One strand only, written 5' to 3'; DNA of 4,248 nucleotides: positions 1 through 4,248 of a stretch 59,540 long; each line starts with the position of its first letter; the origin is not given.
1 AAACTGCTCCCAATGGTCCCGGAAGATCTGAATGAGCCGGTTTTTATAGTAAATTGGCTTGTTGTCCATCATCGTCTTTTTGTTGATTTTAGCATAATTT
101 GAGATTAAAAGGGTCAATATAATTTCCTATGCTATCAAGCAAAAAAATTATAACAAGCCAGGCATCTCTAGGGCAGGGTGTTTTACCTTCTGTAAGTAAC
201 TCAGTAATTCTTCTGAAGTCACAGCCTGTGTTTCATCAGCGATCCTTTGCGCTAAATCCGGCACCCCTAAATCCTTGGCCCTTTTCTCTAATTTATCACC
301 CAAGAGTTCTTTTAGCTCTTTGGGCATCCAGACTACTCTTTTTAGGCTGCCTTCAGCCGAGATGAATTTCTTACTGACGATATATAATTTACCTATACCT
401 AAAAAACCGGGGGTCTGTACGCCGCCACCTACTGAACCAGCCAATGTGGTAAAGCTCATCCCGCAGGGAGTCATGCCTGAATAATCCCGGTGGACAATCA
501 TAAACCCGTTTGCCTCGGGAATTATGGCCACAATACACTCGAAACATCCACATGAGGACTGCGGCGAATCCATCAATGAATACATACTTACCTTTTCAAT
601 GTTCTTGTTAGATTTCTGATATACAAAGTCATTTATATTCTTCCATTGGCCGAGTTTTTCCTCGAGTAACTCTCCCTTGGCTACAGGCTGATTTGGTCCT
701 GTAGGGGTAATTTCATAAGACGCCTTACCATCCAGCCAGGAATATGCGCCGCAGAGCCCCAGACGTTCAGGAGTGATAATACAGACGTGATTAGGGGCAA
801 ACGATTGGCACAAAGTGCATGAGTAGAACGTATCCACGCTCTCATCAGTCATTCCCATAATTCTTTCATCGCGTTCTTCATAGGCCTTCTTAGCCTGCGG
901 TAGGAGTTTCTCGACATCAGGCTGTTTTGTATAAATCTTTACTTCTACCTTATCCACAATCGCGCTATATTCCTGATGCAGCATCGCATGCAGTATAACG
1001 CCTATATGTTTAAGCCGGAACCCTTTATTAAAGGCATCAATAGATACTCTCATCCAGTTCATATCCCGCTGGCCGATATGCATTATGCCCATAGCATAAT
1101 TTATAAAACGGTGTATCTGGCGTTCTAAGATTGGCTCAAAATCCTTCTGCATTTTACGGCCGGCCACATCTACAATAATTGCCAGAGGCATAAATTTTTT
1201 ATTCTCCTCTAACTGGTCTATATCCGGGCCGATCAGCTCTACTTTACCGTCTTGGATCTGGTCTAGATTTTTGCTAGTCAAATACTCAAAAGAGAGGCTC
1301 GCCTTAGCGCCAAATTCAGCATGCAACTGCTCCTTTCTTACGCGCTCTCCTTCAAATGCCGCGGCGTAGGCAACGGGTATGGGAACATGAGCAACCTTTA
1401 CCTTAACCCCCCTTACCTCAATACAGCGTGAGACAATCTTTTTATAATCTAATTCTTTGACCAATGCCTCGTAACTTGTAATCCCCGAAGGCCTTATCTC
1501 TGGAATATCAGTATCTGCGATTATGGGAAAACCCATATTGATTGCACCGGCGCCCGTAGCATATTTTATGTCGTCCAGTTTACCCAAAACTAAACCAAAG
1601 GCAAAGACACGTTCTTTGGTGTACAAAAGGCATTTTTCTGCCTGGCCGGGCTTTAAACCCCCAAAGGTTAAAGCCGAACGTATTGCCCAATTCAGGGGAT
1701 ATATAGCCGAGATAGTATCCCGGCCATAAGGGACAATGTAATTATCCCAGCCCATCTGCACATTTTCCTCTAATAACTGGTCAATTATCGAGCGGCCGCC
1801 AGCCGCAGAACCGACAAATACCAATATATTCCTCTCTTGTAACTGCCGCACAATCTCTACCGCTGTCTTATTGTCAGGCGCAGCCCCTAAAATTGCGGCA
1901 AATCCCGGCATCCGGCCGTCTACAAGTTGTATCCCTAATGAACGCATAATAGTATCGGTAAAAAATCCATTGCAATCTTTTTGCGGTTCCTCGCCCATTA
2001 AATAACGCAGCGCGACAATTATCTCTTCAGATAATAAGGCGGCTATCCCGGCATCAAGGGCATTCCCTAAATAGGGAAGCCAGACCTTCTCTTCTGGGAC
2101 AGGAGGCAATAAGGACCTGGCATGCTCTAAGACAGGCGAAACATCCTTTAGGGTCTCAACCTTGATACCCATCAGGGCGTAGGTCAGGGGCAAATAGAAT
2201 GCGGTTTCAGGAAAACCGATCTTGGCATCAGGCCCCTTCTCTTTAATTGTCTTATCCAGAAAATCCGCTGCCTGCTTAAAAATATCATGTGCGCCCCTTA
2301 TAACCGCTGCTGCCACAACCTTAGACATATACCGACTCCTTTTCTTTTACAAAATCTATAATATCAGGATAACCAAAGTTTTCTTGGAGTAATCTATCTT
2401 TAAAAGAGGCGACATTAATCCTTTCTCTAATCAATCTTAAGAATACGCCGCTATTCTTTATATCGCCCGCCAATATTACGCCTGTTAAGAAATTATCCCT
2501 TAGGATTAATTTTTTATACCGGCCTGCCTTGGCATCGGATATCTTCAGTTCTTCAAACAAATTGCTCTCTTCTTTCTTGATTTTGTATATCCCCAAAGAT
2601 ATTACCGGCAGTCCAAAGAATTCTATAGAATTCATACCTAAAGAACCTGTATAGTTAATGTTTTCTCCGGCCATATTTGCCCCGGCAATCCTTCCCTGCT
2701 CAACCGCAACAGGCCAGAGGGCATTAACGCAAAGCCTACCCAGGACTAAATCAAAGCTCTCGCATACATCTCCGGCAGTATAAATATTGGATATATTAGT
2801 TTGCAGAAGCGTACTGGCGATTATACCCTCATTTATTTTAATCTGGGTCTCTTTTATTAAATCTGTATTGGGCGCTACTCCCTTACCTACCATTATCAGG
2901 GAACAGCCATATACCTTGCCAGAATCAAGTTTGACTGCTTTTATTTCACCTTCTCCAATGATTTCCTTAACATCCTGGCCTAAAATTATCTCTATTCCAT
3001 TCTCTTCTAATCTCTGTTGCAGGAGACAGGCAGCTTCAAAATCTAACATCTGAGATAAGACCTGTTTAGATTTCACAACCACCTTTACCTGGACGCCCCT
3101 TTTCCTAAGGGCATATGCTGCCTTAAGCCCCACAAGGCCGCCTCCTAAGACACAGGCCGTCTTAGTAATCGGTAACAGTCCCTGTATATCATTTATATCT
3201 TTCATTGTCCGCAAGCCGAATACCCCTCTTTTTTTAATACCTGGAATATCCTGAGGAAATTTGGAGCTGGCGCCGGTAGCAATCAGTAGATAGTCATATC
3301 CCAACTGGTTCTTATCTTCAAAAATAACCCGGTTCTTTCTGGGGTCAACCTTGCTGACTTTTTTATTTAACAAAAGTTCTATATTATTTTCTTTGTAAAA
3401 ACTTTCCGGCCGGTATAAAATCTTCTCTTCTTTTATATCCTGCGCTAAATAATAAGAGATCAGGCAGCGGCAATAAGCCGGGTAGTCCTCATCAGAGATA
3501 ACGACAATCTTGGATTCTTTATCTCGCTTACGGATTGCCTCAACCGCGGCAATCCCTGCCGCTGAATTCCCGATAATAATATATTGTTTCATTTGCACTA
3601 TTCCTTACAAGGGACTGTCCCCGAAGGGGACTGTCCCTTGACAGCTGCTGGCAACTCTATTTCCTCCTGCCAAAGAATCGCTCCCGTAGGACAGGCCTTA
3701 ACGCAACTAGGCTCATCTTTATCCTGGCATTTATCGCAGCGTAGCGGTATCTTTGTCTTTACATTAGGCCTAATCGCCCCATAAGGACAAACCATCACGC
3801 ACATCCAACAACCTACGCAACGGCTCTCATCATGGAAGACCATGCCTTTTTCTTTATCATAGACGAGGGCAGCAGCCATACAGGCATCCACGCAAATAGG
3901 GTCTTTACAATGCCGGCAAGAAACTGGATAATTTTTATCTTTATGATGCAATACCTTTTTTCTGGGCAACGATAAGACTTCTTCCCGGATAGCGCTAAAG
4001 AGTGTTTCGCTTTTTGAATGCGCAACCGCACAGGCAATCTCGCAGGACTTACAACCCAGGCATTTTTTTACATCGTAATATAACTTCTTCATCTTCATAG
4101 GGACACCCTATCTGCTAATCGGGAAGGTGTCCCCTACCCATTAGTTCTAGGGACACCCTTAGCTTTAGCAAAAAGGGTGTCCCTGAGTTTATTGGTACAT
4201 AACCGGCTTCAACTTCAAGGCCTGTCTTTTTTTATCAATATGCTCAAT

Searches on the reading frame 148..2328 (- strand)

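Call 70: search_protein_families(library=pfam, proteins=[window:148-2328:-], max_evalue=0.00001)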
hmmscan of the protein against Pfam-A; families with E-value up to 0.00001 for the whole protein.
window:148-2328:- (726 aa): 3 families
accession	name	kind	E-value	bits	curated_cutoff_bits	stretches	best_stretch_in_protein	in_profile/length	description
PF19436.4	ACS_CODH_B_C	-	8.5e-123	409.1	25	1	483-725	1-244/245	ACS/CODH beta subunit C-terminal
PF03598.20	CdhC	-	2.1e-64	216.5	24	1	317-471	1-154/155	CO dehydrogenase/acetyl-CoA synthase complex beta subunit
PF18537.6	CODH_A_N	-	2.2e-25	88.9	32.2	1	24-110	4-83/83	Carbon monoxide dehydrogenase subunit alpha N-terminal domain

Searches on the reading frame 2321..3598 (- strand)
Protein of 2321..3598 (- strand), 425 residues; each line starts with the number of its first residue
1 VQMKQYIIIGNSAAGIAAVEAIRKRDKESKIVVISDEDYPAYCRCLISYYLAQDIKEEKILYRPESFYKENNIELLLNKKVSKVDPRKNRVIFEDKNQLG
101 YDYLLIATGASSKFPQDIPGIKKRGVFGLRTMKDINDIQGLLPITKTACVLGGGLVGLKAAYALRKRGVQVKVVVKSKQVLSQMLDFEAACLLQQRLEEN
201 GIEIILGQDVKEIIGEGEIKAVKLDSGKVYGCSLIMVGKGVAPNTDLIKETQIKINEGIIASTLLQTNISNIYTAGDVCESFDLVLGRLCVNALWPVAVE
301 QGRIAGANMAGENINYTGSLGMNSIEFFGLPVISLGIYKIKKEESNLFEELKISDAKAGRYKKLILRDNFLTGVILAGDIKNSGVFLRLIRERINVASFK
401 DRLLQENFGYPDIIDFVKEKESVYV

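Call 70: search_protein_families(library=pfam, proteins=[window:2321-3598:-], max_evalue=0.00001)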
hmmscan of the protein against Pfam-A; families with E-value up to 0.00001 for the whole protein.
window:2321-3598:- (425 aa): 6 families
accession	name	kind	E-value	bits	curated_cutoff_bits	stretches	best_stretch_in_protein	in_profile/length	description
PF07992.20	Pyr_redox_2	-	6.9e-56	190.2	26.1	1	5-302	2-291/291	Pyridine nucleotide-disulphide oxidoreductase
PF00070.33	Pyr_redox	-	2e-19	70.3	22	1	149-224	3-79/82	Pyridine nucleotide-disulphide oxidoreductase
PF18267.7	Rubredoxin_C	-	2.2e-13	50.4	25.9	1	322-393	2-69/70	Rubredoxin NAD+ reductase C-terminal domain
PF13738.12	Pyr_redox_3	-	2.4e-12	47.2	30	1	56-276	79-305/305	Pyridine nucleotide-disulphide oxidoreductase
PF03486.20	HI0933_like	-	4.1e-08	33.4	50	0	148-183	3-38/244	HI0933-like protein Rossmann domain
PF01266.30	DAO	-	5.8e-07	29.8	27.9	0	148-177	2-31/353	FAD dependent oxidoreductase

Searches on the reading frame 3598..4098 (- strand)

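Call 70: search_protein_families(library=pfam, proteins=[window:3598-4098:-], max_evalue=0.00001)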
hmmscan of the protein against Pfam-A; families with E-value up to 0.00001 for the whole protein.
window:3598-4098:- (166 aa): 9 families
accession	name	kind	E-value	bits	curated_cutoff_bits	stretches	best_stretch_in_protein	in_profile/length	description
PF13247.11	Fer4_11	-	7.9e-17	61.7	26.2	1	58-144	7-98/100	4Fe-4S dicluster domain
PF12838.12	Fer4_7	-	3.9e-15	56.5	27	1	60-108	1-52/52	4Fe-4S dicluster domain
PF12837.12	Fer4_6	-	5.1e-14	51.9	25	1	87-109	2-24/24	4Fe-4S binding domain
PF00037.32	Fer4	-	3.1e-11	43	21.1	1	89-110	3-24/24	4Fe-4S binding domain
PF13187.11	Fer4_9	-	8.6e-11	42.1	27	1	61-109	2-52/52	4Fe-4S dicluster domain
PF12797.12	Fer4_2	-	8.6e-11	41.5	24.5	0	86-106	2-22/22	4Fe-4S binding domain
PF13237.11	Fer4_10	-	1.1e-09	38.4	25.5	0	58-105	6-53/53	4Fe-4S dicluster domain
PF14697.11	Fer4_21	-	1.7e-07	31.7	35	0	61-109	8-57/59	4Fe-4S dicluster domain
PF13484.11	Fer4_16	-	4.5e-06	27.8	30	0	93-117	1-24/66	4Fe-4S double cluster binding domain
